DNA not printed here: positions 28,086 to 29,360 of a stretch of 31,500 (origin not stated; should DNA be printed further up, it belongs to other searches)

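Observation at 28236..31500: Corrinoid methyl-transfer cluster pairing a non-Pyl MttB-family enzyme with a core-MetE-like methyltransferase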

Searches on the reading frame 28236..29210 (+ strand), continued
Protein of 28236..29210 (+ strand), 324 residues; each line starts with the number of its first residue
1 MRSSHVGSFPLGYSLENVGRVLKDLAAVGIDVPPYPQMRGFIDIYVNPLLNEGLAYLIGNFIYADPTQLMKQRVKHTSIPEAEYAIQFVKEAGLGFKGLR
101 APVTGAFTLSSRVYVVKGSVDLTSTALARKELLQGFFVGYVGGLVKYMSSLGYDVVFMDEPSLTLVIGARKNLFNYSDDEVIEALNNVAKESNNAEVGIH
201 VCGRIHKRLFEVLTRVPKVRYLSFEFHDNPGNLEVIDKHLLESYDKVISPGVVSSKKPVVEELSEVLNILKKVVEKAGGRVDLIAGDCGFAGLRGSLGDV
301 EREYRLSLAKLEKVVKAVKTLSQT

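Call 61: fold_search(model_id=the predicted structure, library=pdb)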
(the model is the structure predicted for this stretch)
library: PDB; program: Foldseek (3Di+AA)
matches with E <= 10: 1802; with E <= 0.001: 269
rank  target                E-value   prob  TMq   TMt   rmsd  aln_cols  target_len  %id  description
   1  1xpg_A                4.8e-13  1.00  0.69  0.33   5.0       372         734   17  Crystal Structure of T. maritima Cobalamin-Independent Methionine Synthase complexed with Zn2+ and Methyltetrahydrofol (released 2005-03-01)
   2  1xdj_A                5.6e-13  1.00  0.69  0.33   4.9       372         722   16  Crystal Structure of T. maritima Cobalamin-Independent Methionine Synthase complexed with Zn2+ and Homocysteine (released 2005-03-01)
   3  1xr2_B                7.5e-13  1.00  0.68  0.32   5.4       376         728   17  Crystal Structure of oxidized T. maritima Cobalamin-Independent Methionine Synthase complexed with Methyltetrahydrofol (released 2005-03-01)
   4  3l7r                  2.2e-12  1.00  0.69  0.32   4.7       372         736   14  crystal structure of MetE from streptococcus mutans (released 2011-01-12)
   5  3bq5_A                2.7e-12  1.00  0.63  0.31   5.7       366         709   15  Crystal Structure of T. maritima Cobalamin-Independent Methionine Synthase complexed with Zn2+ and Homocysteine (Monoc (released 2008-03-11)
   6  3bq5_B                3.2e-12  1.00  0.63  0.31   5.8       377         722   15  Crystal Structure of T. maritima Cobalamin-Independent Methionine Synthase complexed with Zn2+ and Homocysteine (Monoc (released 2008-03-11)
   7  1t7l_B                3.8e-12  1.00  0.67  0.32   5.4       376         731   17  Crystal Structure of Cobalamin-Independent Methionine Synthase from T. maritima (released 2005-03-01)
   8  3rpd_B                4.7e-12  1.00  0.65  0.62   5.8       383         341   16  The structure of a B12-independent methionine synthase from Shewanella sp. W3-18-1 in complex with Selenomethionine. (released 2011-08-31)
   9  1t7l_A                9.3e-12  1.00  0.66  0.31   5.3       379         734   16  Crystal Structure of Cobalamin-Independent Methionine Synthase from T. maritima (released 2005-03-01)
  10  4ztx                  1.6e-11  1.00  0.69  0.31   5.1       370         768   15  Neurospora crassa cobalamin-independent methionine synthase complexed with Zn2+ (released 2015-12-09)
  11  1xdj_B                1.7e-11  1.00  0.66  0.32   5.4       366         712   16  Crystal Structure of T. maritima Cobalamin-Independent Methionine Synthase complexed with Zn2+ and Homocysteine (released 2005-03-01)
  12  1xr2_A                1.7e-11  1.00  0.65  0.32   5.5       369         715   17  Crystal Structure of oxidized T. maritima Cobalamin-Independent Methionine Synthase complexed with Methyltetrahydrofol (released 2005-03-01)
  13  3t0c                  1.8e-11  1.00  0.68  0.32   4.9       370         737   14  Crystal structure of Streptococcus mutans MetE complexed with Zinc (released 2011-08-03)
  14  1u1h                  3.4e-11  1.00  0.75  0.34   3.7       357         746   14  A. thaliana cobalamine independent methionine synthase (released 2004-09-02)
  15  4l61                  3.6e-11  1.00  0.65  0.30   5.3       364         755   13  Crystal structure of the Candida albicans Methionine Synthase in complex with Methionine (released 2014-03-05)
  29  4ay7_A                1.8e-09  1.00  0.60  0.59   5.7       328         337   17  methyltransferase from Methanosarcina mazei (released 2012-10-31)
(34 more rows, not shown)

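Call 64: search_protein_families(library=pfam, proteins=[L071:10001-10940:+], max_evalue=0.001)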
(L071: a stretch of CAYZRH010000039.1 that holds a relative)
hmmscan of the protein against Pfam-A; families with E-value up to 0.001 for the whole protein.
L071:10001-10940:+ (313 aa): 1 family
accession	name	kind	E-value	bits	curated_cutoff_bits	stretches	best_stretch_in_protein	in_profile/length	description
PF01717.24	Meth_synt_2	-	7.1e-10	39.1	21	1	138-287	157-303/324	Cobalamin-independent synthase, Catalytic domain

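Call 70: search_protein_representatives(alignment_id=A1)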
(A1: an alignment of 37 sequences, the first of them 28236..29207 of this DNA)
Query: 37 sequences, 327 profile positions. Proteins with E-value up to 0.001 (for the whole library): 279; up to 1e-10: 116; up to 1e-30: 55. The best 150 are listed.
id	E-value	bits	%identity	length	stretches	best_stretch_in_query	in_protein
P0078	1.1e-136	471.5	-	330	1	1-325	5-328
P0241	7.1e-114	396.5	-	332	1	2-325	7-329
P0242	2.0e-112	391.8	-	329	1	1-324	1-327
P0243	2.8e-100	351.8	-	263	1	69-324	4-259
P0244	1.4e-95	336.4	-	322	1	1-323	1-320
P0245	9.4e-93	327.1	-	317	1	4-322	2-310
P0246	1.1e-92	326.9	-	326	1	3-323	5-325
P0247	1.2e-92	326.7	-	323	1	2-322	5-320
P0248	3.1e-92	325.4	-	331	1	2-323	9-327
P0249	2.0e-89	316.1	-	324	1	4-323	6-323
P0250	1.2e-88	313.6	-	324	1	3-325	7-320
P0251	6.4e-86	304.6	-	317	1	2-323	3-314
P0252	9.8e-86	304.0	-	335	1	3-323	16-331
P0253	2.6e-85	302.6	-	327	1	3-323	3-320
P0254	2.2e-84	299.6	-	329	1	2-324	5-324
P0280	9.6e-46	172.6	-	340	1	1-322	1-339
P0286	2.1e-41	158.3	-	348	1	3-323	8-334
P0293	9.4e-33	129.9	-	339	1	2-325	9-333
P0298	2.4e-27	112.1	-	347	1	2-325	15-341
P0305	1.7e-22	96.2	-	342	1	3-325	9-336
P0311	7.7e-20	87.5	-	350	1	25-321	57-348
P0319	9.3e-18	80.6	-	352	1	4-315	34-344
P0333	3.2e-13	65.7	-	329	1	65-301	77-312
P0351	5.8e-11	58.3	-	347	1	64-324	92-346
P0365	8.6e-10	54.4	-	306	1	3-295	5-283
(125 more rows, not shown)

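Call 71: search_protein_families(library=ncbifam, proteins=[P0280, P0286, P0293, P0298, P0305, P0311, P0319, P0333, P0351, P0365], max_evalue=0.00001)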
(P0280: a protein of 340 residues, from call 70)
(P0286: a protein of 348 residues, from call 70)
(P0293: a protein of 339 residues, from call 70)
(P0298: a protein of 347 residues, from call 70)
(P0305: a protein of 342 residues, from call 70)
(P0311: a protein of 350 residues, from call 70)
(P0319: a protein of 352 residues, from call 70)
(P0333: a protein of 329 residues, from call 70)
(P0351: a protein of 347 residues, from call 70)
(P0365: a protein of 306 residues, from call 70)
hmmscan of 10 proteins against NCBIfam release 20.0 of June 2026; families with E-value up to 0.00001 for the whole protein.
P0280 (340 aa): 3 families
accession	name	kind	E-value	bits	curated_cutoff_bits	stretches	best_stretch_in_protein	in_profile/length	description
NF002119.0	PRK00957.1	equivalog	1.3e-26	93.5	258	1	47-338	64-303/306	methionine synthase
NF004712.0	PRK06052.1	subfamily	4.6e-15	55.6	387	0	147-310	143-318/344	methionine synthase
NF003317.0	PRK04326.1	equivalog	6.2e-14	51.9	406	1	146-339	157-322/340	methionine synthase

P0286 (348 aa): 3 families
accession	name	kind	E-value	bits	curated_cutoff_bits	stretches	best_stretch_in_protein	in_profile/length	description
NF002119.0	PRK00957.1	equivalog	2.6e-19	69.5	258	1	21-306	36-285/306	methionine synthase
NF003317.0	PRK04326.1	equivalog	5.6e-10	38.9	406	1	100-335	129-324/340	methionine synthase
NF004712.0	PRK06052.1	subfamily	1.2e-09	37.7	387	1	24-170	41-172/344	methionine synthase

P0293 (339 aa): 3 families
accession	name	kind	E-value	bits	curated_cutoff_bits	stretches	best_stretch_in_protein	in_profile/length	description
NF002119.0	PRK00957.1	equivalog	2.7e-40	138.4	258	1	24-331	37-305/306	methionine synthase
NF003317.0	PRK04326.1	equivalog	1.1e-22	80.6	406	1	80-334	110-326/340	methionine synthase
NF004712.0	PRK06052.1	subfamily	3e-14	52.9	387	1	23-332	38-342/344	methionine synthase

P0298 (347 aa): 4 families
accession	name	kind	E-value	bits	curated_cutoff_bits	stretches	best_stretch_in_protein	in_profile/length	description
NF002119.0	PRK00957.1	equivalog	6e-33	114.3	258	1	7-338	17-304/306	methionine synthase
NF003317.0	PRK04326.1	equivalog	1.5e-19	70.3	406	1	86-343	110-327/340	methionine synthase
NF004712.0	PRK06052.1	subfamily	9.6e-12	44.6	387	1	31-324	40-330/344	methionine synthase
NF003556.0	PRK05222.1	equivalog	1.5e-06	27.4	541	0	279-342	693-748/750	5-methyltetrahydropteroyltriglutamate--homocysteine S-methyltransferase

P0305 (342 aa): 4 families
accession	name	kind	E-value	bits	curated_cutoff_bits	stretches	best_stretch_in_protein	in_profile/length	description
NF002119.0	PRK00957.1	equivalog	6e-39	134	258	1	8-334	3-305/306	methionine synthase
NF003317.0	PRK04326.1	equivalog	4.4e-22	78.7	406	1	28-336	44-325/340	methionine synthase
NF004712.0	PRK06052.1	subfamily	2.9e-19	69.4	387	1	23-314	31-333/344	methionine synthase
NF006589.0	PRK09121.1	equivalog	9.7e-06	24.8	392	0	98-196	119-213/342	methionine synthase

P0311 (350 aa): 3 families
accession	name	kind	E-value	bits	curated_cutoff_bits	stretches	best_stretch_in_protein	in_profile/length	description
NF002119.0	PRK00957.1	equivalog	8.2e-38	130.3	258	1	9-349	3-304/306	methionine synthase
NF004712.0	PRK06052.1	subfamily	1.2e-14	54.2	387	1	48-317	38-319/344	methionine synthase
NF003317.0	PRK04326.1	equivalog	4.6e-12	45.8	406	1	4-348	5-321/340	methionine synthase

P0319 (352 aa): 2 families
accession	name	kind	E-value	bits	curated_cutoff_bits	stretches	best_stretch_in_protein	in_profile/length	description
NF002119.0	PRK00957.1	equivalog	1.1e-18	67.4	258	1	43-321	31-283/306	methionine synthase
NF003317.0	PRK04326.1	equivalog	5.5e-06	25.8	406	0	203-322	191-302/340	methionine synthase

P0333 (329 aa): 5 families
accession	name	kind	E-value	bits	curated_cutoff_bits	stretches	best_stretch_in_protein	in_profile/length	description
NF002119.0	PRK00957.1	equivalog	1.2e-42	146.2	258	1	22-323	37-303/306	methionine synthase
NF003317.0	PRK04326.1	equivalog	4.6e-26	91.8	406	1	112-322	129-320/340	methionine synthase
NF003556.0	PRK05222.1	equivalog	2.4e-09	36.7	541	1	109-323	538-743/750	5-methyltetrahydropteroyltriglutamate--homocysteine S-methyltransferase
TIGR01371.1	met_syn_B12ind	equivalog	2e-08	33.8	929.95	1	113-320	548-747/754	5-methyltetrahydropteroyltriglutamate--homocysteine S-methyltransferase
NF006589.0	PRK09121.1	equivalog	7.8e-07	28.4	392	1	52-319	71-331/342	methionine synthase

P0351 (347 aa): 2 families
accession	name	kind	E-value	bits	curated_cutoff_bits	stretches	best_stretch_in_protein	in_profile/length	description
NF002119.0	PRK00957.1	equivalog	1.1e-26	93.8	258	1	24-314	37-283/306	methionine synthase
NF003317.0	PRK04326.1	equivalog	2.6e-16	59.7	406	1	99-345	100-323/340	methionine synthase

P0365 (306 aa): 9 families
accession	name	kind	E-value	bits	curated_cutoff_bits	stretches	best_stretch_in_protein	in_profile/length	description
NF002119.0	PRK00957.1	equivalog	1e-73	248.2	258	1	18-302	34-305/306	methionine synthase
NF003317.0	PRK04326.1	equivalog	1.1e-43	149.7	406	1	19-305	45-326/340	methionine synthase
NF003556.0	PRK05222.1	equivalog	3.8e-20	72.4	541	1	19-305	456-748/750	5-methyltetrahydropteroyltriglutamate--homocysteine S-methyltransferase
NF006589.0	PRK09121.1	equivalog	2.8e-18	66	392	2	19-194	41-213/342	methionine synthase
TIGR01371.1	met_syn_B12ind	equivalog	2.4e-17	63.3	929.95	1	19-301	462-751/754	5-methyltetrahydropteroyltriglutamate--homocysteine S-methyltransferase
NF002272.0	PRK01207.1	equivalog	9.9e-09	34.8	399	1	232-304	269-342/343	methionine synthase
NF005085.0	PRK06520.1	subfamily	3.2e-06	26.5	313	0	230-280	290-340/368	5-methyltetrahydropteroyltriglutamate--homocysteine S-methyltransferase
NF004875.0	PRK06233.1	equivalog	4.7e-06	25.7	576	0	232-279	296-343/373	vitamin B12 independent methionine synthase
NF004712.0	PRK06052.1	subfamily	6e-06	25.6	387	0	231-302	266-341/344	methionine synthase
